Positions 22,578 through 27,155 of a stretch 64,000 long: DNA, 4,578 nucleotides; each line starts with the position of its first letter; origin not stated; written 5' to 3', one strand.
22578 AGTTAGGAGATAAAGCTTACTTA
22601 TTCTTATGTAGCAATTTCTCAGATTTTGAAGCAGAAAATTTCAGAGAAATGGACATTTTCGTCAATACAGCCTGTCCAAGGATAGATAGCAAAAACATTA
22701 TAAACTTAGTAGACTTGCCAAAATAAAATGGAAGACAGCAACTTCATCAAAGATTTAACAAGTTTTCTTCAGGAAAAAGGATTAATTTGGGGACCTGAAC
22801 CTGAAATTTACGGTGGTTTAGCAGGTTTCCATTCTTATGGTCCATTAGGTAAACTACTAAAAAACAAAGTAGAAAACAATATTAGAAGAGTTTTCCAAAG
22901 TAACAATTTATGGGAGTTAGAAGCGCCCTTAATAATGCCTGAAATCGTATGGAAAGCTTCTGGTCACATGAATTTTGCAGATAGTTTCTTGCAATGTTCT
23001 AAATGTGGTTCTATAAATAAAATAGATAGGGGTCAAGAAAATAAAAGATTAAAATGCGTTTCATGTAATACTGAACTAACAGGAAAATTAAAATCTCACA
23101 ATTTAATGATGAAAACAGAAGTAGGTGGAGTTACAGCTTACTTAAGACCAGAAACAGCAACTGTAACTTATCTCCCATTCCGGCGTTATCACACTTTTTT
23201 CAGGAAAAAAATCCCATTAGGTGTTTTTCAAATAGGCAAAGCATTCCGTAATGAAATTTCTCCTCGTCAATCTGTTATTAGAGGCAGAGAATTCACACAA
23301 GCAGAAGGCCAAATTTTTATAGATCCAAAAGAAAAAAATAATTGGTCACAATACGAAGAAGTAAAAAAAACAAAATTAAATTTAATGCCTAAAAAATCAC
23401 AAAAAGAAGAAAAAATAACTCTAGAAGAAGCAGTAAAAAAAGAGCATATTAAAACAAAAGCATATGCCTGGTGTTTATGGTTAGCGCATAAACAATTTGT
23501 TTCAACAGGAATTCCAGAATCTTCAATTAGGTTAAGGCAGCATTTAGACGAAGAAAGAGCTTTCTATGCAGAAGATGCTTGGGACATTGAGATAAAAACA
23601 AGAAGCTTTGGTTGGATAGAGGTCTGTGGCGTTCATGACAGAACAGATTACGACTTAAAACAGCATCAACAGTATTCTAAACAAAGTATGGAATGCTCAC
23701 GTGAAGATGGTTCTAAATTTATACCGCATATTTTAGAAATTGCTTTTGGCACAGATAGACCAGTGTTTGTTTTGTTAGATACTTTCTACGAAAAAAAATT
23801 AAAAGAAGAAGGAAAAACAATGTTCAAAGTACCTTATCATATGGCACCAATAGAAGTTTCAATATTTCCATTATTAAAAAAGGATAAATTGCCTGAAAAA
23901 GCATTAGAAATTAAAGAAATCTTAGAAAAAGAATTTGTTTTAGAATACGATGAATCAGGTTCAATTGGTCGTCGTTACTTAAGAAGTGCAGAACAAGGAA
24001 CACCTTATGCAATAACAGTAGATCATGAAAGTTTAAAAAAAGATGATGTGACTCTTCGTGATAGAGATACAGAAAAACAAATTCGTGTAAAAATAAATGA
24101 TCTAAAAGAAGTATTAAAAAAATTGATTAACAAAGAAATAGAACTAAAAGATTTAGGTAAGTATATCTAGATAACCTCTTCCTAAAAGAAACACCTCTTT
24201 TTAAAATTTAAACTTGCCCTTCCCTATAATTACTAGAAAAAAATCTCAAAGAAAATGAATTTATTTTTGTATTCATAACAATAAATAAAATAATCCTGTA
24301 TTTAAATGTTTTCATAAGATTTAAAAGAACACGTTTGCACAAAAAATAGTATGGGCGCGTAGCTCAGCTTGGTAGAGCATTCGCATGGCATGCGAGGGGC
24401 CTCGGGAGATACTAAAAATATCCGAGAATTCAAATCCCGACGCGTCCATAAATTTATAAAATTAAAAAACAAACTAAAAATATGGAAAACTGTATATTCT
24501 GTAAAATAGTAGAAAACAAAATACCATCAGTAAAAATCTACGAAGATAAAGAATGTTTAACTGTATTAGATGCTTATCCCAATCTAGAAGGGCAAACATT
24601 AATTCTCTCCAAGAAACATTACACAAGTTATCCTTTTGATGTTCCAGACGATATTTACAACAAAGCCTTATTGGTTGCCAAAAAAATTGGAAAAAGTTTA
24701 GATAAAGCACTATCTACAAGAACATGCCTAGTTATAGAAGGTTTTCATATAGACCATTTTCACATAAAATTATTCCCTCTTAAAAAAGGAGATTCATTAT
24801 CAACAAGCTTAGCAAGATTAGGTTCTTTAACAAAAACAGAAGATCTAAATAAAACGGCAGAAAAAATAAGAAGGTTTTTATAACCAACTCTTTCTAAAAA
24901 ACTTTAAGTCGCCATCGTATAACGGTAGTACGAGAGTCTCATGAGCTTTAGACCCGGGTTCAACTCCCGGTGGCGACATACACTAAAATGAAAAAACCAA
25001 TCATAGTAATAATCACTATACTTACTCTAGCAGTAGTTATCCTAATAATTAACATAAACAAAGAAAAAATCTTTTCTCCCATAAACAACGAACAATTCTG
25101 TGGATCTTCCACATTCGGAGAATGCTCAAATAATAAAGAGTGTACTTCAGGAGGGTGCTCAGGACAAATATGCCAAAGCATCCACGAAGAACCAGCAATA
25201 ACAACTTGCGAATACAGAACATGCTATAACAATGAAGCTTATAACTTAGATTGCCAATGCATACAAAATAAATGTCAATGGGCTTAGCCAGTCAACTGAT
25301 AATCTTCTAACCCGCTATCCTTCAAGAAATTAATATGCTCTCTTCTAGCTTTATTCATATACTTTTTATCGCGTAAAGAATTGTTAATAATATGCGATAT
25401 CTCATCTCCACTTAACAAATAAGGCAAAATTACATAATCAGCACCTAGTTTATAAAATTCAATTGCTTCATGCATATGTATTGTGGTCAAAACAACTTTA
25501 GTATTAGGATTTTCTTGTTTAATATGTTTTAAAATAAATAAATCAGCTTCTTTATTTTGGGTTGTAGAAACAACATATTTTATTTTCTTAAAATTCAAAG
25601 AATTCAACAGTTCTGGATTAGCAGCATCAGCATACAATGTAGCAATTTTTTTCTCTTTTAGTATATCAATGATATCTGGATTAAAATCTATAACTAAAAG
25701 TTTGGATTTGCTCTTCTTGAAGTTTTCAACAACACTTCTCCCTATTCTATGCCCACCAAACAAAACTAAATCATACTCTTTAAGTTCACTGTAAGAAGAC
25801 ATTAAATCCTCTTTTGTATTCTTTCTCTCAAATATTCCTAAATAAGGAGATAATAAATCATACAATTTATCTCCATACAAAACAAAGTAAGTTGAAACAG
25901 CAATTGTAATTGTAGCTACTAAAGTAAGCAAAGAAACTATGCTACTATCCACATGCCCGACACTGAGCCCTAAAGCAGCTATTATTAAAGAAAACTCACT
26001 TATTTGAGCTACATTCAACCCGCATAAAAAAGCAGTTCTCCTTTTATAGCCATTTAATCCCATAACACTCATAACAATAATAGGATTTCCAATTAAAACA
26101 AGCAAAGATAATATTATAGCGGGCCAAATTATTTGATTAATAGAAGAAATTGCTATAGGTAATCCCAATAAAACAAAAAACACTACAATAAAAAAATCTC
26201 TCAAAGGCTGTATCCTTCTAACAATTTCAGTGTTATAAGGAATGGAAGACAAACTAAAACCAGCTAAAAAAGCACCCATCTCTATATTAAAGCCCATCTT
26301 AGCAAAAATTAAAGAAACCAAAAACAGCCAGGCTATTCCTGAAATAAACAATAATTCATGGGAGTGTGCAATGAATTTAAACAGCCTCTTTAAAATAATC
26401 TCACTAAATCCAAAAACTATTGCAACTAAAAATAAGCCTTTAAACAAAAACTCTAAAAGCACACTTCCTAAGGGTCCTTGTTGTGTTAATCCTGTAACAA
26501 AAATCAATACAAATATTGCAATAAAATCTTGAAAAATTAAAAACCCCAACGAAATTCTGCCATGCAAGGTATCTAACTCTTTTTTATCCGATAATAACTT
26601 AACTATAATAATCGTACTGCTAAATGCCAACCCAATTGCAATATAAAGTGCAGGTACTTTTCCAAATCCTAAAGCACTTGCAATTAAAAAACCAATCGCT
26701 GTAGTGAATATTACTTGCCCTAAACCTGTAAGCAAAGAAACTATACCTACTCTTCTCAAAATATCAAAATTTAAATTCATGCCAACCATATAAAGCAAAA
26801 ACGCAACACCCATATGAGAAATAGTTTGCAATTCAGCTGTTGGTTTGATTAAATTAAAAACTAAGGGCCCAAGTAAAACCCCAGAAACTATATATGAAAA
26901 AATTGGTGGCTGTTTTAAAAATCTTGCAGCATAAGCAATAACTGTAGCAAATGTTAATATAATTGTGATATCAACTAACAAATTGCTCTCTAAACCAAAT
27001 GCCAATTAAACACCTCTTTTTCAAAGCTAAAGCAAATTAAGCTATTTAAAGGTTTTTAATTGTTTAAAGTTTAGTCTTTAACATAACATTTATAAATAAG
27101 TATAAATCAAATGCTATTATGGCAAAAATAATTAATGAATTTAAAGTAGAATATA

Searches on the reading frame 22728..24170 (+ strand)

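Call 83: search_protein_families(library=ncbifam, proteins=[window:22728-24170:+], max_evalue=0.00001)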
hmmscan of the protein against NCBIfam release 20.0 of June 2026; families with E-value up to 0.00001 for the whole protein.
window:22728-24170:+ (480 aa): 10 families
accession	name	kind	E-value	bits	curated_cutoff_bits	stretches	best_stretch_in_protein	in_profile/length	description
TIGR00389.1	glyS_dimeric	equivalog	5.1e-135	451.2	243.3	2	9-324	5-344/565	glycine--tRNA ligase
NF003211.1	PRK04173.1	equivalog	3.4e-128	428.3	312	2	103-463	123-454/454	glycine--tRNA ligase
NF011484.0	PRK14894.1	equivalog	5.8e-61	206.2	1050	2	9-208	8-210/539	glycine--tRNA ligase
NF006625.0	PRK09194.1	equivalog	5.7e-18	65.1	558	1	159-215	125-180/559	proline--tRNA ligase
NF008979.1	PRK12325.1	exception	1.2e-17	64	550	1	160-218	126-183/437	proline--tRNA ligase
TIGR00408.1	proS_fam_I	equivalog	4.1e-14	52.3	437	1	368-469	276-383/475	proline--tRNA ligase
TIGR00409.1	proS_fam_II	equivalog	3.5e-13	49.3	306.7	1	160-203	126-169/568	proline--tRNA ligase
NF003068.0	PRK03991.1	equivalog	6e-10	38.1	484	1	324-467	450-592/613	threonine--tRNA ligase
TIGR00418.1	thrS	equivalog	5.3e-09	35.5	383.65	0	160-465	280-563/565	threonine--tRNA ligase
TIGR00442.1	hisS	equivalog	4.6e-06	25.9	286.75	0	382-455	330-405/406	histidine--tRNA ligase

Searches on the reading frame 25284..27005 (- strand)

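Call 37: search_protein_families(library=pfam, proteins=[window:25284-27005:-], max_evalue=0.01)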
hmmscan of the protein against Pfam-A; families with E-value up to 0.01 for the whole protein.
window:25284-27005:- (573 aa): 2 families
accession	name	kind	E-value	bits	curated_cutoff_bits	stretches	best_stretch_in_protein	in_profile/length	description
PF00999.27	Na_H_Exchanger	-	4.9e-53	180.8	26.2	1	20-371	5-365/375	Sodium/hydrogen exchanger, transmembrane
PF02254.24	TrkA_N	-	1.3e-21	77.5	23.8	1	414-528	2-116/116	TrkA-N domain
